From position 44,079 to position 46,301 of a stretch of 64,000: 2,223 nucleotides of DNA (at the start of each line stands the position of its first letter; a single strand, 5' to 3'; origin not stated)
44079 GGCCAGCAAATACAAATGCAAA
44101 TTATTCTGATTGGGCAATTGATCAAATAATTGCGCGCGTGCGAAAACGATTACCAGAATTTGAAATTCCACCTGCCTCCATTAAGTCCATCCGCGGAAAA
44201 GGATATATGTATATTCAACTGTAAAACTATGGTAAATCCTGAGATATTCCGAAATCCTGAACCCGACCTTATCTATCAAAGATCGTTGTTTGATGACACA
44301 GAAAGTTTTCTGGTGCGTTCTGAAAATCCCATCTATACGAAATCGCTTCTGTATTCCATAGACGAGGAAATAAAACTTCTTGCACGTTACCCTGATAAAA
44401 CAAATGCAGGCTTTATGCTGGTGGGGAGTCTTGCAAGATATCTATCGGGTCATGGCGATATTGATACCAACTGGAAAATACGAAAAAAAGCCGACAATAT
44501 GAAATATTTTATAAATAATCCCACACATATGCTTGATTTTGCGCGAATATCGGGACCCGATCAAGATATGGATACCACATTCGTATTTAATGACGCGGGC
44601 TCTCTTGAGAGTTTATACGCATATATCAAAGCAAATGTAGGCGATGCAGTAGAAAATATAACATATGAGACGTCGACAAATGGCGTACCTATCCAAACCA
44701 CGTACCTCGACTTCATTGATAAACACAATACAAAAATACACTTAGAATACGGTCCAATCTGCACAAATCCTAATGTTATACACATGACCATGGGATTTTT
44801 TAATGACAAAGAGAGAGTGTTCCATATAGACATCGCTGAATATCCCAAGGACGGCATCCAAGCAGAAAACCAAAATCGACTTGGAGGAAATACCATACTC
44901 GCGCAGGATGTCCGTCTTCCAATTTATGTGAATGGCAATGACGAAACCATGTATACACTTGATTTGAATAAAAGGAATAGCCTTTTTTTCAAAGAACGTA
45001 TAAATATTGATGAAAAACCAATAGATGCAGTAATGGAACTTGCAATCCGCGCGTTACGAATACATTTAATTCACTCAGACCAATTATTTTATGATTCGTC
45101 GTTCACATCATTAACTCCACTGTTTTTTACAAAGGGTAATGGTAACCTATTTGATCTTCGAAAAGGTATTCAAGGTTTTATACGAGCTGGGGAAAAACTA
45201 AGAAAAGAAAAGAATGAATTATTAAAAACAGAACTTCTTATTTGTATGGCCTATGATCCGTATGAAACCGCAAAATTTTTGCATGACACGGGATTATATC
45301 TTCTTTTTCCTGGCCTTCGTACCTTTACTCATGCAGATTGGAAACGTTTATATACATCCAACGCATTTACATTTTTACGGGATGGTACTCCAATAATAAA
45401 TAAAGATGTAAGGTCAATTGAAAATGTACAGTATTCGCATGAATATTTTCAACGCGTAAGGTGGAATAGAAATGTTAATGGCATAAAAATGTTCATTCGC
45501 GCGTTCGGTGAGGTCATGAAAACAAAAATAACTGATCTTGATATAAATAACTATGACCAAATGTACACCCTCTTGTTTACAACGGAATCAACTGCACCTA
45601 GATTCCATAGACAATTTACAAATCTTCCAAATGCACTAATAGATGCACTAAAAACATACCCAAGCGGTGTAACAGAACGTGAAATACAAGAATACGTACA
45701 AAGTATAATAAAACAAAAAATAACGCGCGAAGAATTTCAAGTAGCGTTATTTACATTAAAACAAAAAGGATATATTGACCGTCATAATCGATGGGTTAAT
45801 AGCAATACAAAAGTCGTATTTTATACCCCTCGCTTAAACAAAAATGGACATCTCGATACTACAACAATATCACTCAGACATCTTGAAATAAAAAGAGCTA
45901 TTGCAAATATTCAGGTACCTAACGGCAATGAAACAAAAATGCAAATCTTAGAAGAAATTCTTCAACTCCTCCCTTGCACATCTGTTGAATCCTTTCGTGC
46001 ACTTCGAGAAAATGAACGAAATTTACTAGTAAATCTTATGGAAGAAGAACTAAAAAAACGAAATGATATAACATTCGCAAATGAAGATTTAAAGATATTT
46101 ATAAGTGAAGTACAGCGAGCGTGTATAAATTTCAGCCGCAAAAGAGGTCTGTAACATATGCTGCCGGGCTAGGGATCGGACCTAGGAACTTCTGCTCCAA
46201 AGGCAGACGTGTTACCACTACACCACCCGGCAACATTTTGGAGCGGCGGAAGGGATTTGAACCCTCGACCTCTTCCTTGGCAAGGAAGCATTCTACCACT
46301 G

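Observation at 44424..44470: Explicit Pol-beta/MNT-type catalytic motif inside the large hypothetical protein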

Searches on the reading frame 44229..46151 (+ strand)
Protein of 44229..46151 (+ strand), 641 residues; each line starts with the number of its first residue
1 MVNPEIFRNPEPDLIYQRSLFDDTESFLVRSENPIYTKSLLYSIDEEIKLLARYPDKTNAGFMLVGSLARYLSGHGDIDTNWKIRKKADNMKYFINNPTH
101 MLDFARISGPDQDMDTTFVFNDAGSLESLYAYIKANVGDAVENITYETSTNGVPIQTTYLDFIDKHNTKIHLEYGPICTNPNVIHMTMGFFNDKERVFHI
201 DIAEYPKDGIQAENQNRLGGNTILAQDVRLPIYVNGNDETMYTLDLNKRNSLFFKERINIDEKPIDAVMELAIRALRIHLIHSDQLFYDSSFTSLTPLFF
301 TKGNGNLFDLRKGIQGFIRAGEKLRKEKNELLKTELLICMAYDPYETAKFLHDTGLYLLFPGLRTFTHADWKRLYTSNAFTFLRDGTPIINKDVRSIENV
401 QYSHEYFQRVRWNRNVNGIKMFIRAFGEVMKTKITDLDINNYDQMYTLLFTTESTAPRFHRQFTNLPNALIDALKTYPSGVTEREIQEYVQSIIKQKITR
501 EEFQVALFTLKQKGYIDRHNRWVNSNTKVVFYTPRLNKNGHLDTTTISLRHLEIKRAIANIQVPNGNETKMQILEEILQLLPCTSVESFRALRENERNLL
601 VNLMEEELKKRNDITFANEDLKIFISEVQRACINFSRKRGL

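Call 7: search_protein_families(library=pfam, proteins=[window:44229-46151:+], max_evalue=10)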
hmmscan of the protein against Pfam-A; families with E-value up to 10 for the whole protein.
window:44229-46151:+ (641 aa): 3 families
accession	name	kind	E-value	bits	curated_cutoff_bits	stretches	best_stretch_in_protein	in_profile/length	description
PF03442.20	CBM_X2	-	0.13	12.8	28.9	1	104-173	8-72/83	Carbohydrate binding domain X2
PF25801.1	HEAT_GCN1_C_2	-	0.13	12.1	27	1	469-520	106-157/288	Stalled ribosome sensor GCN1-like, HEAT repeats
PF07531.19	TAFH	-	0.14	12.6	27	1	478-509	19-50/90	NHR1 homology to TAF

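Call 8: search_protein_families(library=ncbifam, proteins=[window:44229-46151:+], max_evalue=10)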
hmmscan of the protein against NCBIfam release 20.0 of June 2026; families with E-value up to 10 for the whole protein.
window:44229-46151:+ (641 aa): 2 families
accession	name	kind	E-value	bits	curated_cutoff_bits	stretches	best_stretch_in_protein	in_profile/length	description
NF038232.1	STM3845_fam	equivalog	0.005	16.6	100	1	470-543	187-265/277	retron St85 family effector protein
NF053660.1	ORF80_fam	equivalog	0.52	10.2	95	1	495-525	25-53/70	ORF80 family leucine zipper DNA-binding protein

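Call 9: find_homologous_proteins(query=window:44229-46151:+, max_evalue=0.001)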
Query window:44229-46151:+ (641 aa): 8 proteins with E <= 0.001 among 4670 candidates.
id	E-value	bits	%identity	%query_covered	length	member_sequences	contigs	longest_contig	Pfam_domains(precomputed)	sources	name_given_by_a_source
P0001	0.0e+0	1462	100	100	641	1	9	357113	-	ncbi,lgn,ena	-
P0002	8.1e-215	733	54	96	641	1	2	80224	-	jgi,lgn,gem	-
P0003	6.9e-207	707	52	98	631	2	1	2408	-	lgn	-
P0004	4.5e-203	694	51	100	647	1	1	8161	-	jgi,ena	-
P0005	4.3e-201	688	51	100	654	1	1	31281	-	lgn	-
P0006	1.0e-127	445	39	97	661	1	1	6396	-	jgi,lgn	-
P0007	5.6e-119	417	36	96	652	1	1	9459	-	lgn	-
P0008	9.6e-101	356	36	96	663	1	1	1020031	-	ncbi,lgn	ncbi:MAG: hypothetical protein WAV51_01950 [Microgenomates group bacterium]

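Call 11: search_solved_structures(query=window:44229-46151:+, max_evalue=10)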
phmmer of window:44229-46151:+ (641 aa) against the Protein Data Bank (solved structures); distinct sequences matched with E-value up to 10: 4.
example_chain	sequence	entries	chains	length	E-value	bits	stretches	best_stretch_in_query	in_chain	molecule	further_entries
3pja_A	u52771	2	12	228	0.02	16.7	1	171-275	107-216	Translin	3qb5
1key_A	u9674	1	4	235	0.021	16.6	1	171-275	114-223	translin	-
1j1j_A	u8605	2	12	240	0.021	16.6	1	171-275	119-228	Translin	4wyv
1fmt_A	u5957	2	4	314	0.92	11.2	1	436-566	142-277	METHIONYL-TRNA FMET FORMYLTRANSFERASE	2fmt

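Call 14: find_homologous_proteins(query=A1, max_evalue=0.01)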
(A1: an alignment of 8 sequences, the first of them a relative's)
Query A1 (8 sequences) (641 aa, profile of the alignment): 8 proteins with E <= 0.01 among 5165 candidates.
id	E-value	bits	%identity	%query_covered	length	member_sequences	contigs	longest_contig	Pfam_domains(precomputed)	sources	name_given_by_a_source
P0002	0.0e+0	1094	54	96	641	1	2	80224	-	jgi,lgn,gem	-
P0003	0.0e+0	1069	52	98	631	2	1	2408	-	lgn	-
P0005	0.0e+0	1066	51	100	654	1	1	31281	-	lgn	-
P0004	0.0e+0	1046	51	100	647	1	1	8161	-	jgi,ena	-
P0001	0.0e+0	1036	100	100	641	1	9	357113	-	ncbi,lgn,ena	-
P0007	1.1e-289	981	36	96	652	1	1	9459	-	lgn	-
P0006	2.7e-276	936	39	97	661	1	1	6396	-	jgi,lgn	-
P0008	1.2e-264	898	36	96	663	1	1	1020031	-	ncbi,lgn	ncbi:MAG: hypothetical protein WAV51_01950 [Microgenomates group bacterium]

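Call 18: find_encoding_contigs(protein=P0002, flank=6000, max_places=2)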
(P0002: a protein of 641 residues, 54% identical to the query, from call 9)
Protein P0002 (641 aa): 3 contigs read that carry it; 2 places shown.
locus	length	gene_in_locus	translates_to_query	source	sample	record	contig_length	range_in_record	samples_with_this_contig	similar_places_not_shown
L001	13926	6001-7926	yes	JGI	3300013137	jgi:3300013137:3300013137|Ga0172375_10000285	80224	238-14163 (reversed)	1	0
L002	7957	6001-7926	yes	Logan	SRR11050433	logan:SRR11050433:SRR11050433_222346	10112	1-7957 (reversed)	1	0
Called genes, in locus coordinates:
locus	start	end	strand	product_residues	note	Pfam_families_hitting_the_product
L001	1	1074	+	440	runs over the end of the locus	PF01541:GIY-YIG, PF27096:UvrC_M (weak), PF02151:UVR, PF08459:UvrC_RNaseH_dom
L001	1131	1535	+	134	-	PF04020:Phage_holin_4_2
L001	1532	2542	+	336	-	PF01933:CofD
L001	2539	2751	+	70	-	PF03840:SecG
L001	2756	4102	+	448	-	PF00496:SBP_bac_5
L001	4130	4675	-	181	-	PF00188:CAP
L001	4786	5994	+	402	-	PF00486:Trans_reg_C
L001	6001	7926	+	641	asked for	-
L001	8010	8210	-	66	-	PF04024:PspC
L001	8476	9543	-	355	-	PF01757:Acyl_transf_3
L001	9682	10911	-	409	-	-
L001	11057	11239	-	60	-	-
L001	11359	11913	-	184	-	PF06541:ABC_trans_CmpB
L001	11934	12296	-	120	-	-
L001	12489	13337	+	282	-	-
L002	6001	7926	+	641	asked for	-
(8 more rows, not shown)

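Call 19: find_encoding_contigs(protein=P0008, flank=6000, max_places=2)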
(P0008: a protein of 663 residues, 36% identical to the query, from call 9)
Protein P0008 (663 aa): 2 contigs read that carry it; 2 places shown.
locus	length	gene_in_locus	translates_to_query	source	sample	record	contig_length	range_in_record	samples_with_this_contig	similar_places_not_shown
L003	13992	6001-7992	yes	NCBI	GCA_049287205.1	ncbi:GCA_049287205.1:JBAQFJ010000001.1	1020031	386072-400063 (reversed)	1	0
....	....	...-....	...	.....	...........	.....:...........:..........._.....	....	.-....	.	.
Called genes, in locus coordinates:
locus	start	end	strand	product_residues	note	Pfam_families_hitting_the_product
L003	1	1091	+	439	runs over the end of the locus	PF01541:GIY-YIG, PF27096:UvrC_M, PF02151:UVR, PF08459:UvrC_RNaseH_dom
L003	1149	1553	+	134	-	PF04020:Phage_holin_4_2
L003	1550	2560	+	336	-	PF01933:CofD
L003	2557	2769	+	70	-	PF03840:SecG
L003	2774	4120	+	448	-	PF00496:SBP_bac_5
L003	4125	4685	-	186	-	PF00188:CAP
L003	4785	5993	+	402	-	PF00486:Trans_reg_C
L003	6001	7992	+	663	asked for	-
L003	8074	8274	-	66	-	PF04024:PspC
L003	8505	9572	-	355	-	PF01757:Acyl_transf_3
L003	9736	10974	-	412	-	-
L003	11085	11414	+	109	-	PF04020:Phage_holin_4_2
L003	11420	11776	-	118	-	-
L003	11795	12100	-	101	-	-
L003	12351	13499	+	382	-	PF07478:Dala_Dala_lig_C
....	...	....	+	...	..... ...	-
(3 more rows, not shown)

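Call 20: find_encoding_contigs(protein=P0005, flank=6000, max_places=2)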
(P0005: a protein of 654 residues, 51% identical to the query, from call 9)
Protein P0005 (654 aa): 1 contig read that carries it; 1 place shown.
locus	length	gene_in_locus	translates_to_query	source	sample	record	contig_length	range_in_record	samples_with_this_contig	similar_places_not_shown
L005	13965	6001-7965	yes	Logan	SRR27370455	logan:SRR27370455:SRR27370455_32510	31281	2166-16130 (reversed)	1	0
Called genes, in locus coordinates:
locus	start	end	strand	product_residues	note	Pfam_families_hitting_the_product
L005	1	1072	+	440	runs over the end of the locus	PF01541:GIY-YIG, PF27096:UvrC_M, PF02151:UVR (weak), PF08459:UvrC_RNaseH_dom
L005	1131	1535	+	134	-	PF04020:Phage_holin_4_2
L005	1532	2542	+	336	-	PF01933:CofD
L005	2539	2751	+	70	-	PF03840:SecG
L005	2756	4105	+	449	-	PF00496:SBP_bac_5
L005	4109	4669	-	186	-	PF00188:CAP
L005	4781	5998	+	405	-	PF00486:Trans_reg_C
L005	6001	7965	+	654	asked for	-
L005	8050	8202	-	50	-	PF04024:PspC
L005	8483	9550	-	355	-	PF01757:Acyl_transf_3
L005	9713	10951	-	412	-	-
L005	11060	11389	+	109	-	PF04020:Phage_holin_4_2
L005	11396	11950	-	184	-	PF06541:ABC_trans_CmpB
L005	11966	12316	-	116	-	-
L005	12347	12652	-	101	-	-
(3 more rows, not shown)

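Call 22: search_protein_families(library=pfam, alignment_id=A1, max_evalue=1)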
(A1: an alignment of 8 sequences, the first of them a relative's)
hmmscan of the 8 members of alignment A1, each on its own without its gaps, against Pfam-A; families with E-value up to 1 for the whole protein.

A. member 1, P0001 (641 aa): 3 families
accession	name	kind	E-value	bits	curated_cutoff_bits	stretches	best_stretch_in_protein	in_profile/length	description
PF03442.20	CBM_X2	-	0.13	12.8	28.9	1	104-173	8-72/83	Carbohydrate binding domain X2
PF25801.1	HEAT_GCN1_C_2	-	0.13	12.1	27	1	469-520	106-157/288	Stalled ribosome sensor GCN1-like, HEAT repeats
PF07531.19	TAFH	-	0.14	12.6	27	1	478-509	19-50/90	NHR1 homology to TAF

B. families by the number of members that match (of 8 scanned): 7 families
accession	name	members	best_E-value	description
PF24409.1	wHTH-PRTase_assc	2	0.082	wHTH-PRTase associated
PF02149.25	KA1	1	0.03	Kinase associated domain 1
PF21866.1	DUF6915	1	0.076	Domain of unknown function (DUF6915)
PF17455.7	LtuB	1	0.11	Late transcription unit B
PF25801.1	HEAT_GCN1_C_2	1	0.13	Stalled ribosome sensor GCN1-like, HEAT repeats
PF03442.20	CBM_X2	1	0.13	Carbohydrate binding domain X2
PF07531.19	TAFH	1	0.14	NHR1 homology to TAF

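Call 23: search_solved_structures(query=A1, max_evalue=10, show_alignments=3)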
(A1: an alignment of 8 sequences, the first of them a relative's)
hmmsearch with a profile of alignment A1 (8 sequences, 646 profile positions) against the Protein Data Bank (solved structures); distinct sequences matched with E-value up to 10: 0.

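Call 26: predict_structure(alignment_id=A1)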
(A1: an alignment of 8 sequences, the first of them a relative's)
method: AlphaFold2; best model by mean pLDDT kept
length: 641 residues; sequences in the alignment: 8
mean_pLDDT: 64.6   pTM: 0.55
mean pLDDT of the five models: 64.6, 64.0, 61.2, 61.0, 60.3
residues with pLDDT >= 90: 43; 70-90: 212; 50-70: 242; < 50: 144
segments of 3 or more residues with pLDDT < 50: 1-14, 216-227, 247-261, 281-307, 454-463, 521-529, 537-542, 544-567, 582-591, 635-641
pLDDT, mean of each block of 10 residues (from residue 1): 25 60 73 70 91 81 71 58 75 85 74 73 86 89 83 81 91 76 79 74 67 45 44 85 61 37 58 59 37 37 46 59 66 78 73 71 71 75 55 51 63 71 89 83 88 47 60 59 66 74 73 56 43 50 44 45 48 60 41 61 69 61 61 46 26
secondary structure, 60 per line:
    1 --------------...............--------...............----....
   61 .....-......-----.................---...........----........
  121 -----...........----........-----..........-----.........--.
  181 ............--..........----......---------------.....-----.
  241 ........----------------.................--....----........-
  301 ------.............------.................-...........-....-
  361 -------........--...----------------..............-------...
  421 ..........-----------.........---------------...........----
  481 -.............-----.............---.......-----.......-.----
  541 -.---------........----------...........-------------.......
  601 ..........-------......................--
elements in order (helices of 4 or more, strands of 3 or more residues): E15-19 H20-29 H38-52 E57-65 H67-72 H78-94 H98-108 E113-120 H126-136 E141-148 E154-163 E169-177 E180-192 E195-204 H209-214 E230-234 E240-245 H265-281 H284-287 H292-299 H307-319 H326-342 H344-354 H356-359 H368-375 H397-410 H418-430 H442-450 H466-476 H483-494 H500-512 E516-522 E528-534 H552-559 H570-580 H594-610 H618-639

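Call 28: search_protein_representatives(alignment_id=A1)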
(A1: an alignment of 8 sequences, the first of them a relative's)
Query: 8 sequences, 646 profile positions. Proteins with E-value up to 0.001 (for the whole library): 69; up to 1e-10: 54; up to 1e-30: 26. The best 69 are listed.
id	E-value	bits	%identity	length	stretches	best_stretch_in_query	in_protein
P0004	0.0e+00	1045.9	-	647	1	6-646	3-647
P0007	3.4e-290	980.6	-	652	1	1-646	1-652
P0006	8.7e-277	936.2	-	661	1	1-646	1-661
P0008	3.8e-265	897.8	-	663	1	1-646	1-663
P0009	5.9e-90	319.0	-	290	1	359-645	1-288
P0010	1.2e-75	271.7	-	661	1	65-544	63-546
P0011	3.3e-73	263.6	-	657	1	64-619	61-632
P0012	5.3e-73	262.9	-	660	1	32-602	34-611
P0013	1.5e-72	261.4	-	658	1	65-554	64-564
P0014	1.7e-47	178.7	-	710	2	59-431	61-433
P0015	3.0e-45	171.3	-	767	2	152-430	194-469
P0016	7.7e-44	166.6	-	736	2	33-432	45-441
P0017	1.3e-42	162.6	-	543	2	147-432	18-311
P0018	1.3e-42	162.5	-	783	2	56-429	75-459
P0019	5.1e-42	160.6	-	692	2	98-439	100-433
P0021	1.5e-38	149.1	-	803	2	64-431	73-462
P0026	4.0e-36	141.1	-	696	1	33-539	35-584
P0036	7.0e-28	113.9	-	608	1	59-571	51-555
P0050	6.2e-15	71.1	-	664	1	60-452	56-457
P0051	7.2e-15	70.9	-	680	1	60-614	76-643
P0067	3.6e-06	42.1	-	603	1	59-348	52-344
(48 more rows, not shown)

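Call 34: search_protein_families(library=pfam, alignment_id=A2, max_evalue=0.1)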
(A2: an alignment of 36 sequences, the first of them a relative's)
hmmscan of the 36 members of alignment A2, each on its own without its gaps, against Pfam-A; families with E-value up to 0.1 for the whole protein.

A. member 1, P0001 (641 aa): 0 families

B. families by the number of members that match (of 36 scanned): 12 families
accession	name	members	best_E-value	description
PF02002.24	TFIIE_alpha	1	0.00018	TFIIE alpha subunit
PF01086.22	Clathrin_lg_ch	1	0.0034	Clathrin light chain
PF22769.1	DCD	1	0.0046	dCTP deaminase-like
PF01978.25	TrmB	1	0.0046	Sugar-specific transcriptional regulator TrmB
PF02895.20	H-kinase_dim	1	0.021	Signal transducing histidine kinase, homodimeric domain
PF17783.7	CvfB_WH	1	0.025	CvfB-like winged helix domain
PF03802.19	CitX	1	0.03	Apo-citrate lyase phosphoribosyl-dephospho-CoA transferase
PF08100.18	Dimerisation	1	0.058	O-methyltransferase dimerisation domain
PF09001.16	DUF1890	1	0.074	Domain of unknown function (DUF1890)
PF21866.1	DUF6915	1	0.076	Domain of unknown function (DUF6915)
PF24409.1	wHTH-PRTase_assc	1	0.082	wHTH-PRTase associated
PF07431.17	DUF1512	1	0.085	Protein of unknown function (DUF1512) N-terminal domain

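Call 66: predict_structure(alignment_id=A4)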
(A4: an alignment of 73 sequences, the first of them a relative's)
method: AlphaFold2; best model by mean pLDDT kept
length: 641 residues; sequences in the alignment: 73
mean_pLDDT: 93.9   pTM: 0.92
mean pLDDT of the five models: 93.9, 93.4, 93.4, 92.9, 92.6
residues with pLDDT >= 90: 571; 70-90: 48; 50-70: 12; < 50: 10
segments of 3 or more residues with pLDDT < 50: 1-10
pLDDT, mean of each block of 10 residues (from residue 1): 44 82 96 94 98 95 96 95 97 97 96 97 98 97 97 97 97 96 97 94 95 87 92 98 86 93 94 97 95 95 91 95 93 97 98 97 96 97 94 90 96 97 98 97 98 72 91 96 96 95 97 97 91 95 96 97 95 97 98 97 97 92 98 91 69
secondary structure, 60 per line:
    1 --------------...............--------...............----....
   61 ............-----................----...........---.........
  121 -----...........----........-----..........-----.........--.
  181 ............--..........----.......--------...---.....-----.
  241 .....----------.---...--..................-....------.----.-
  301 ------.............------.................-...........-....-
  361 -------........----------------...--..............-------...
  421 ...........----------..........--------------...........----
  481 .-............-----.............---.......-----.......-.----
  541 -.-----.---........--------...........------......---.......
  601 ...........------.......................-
elements in order: E15-19 H20-29 H38-52 E57-65 H66-72 H78-93 H98-108 E112-120 H126-136 E141-148 E154-163 E169-177 E180-192 E195-204 H209-215 E230-234 E240-245 H265-282 H284-287 H307-319 H326-342 H344-354 H356-359 H368-375 H397-410 H418-431 H442-451 H466-476 H483-494 H500-512 E516-522 E528-534 H552-559 H568-578 H586-590 H594-611 H618-640

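Call 77: find_encoding_contigs(protein=P0067, flank=5000, max_places=1)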
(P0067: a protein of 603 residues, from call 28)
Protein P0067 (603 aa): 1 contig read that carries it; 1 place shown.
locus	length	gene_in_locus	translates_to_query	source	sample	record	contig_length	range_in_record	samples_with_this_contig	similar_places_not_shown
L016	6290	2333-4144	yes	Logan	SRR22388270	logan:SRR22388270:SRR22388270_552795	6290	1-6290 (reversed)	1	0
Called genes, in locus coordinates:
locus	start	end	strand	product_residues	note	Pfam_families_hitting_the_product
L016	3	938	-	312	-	?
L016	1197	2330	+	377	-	PF00486:Trans_reg_C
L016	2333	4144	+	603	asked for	-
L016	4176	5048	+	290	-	PF01790:LGT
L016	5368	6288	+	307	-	?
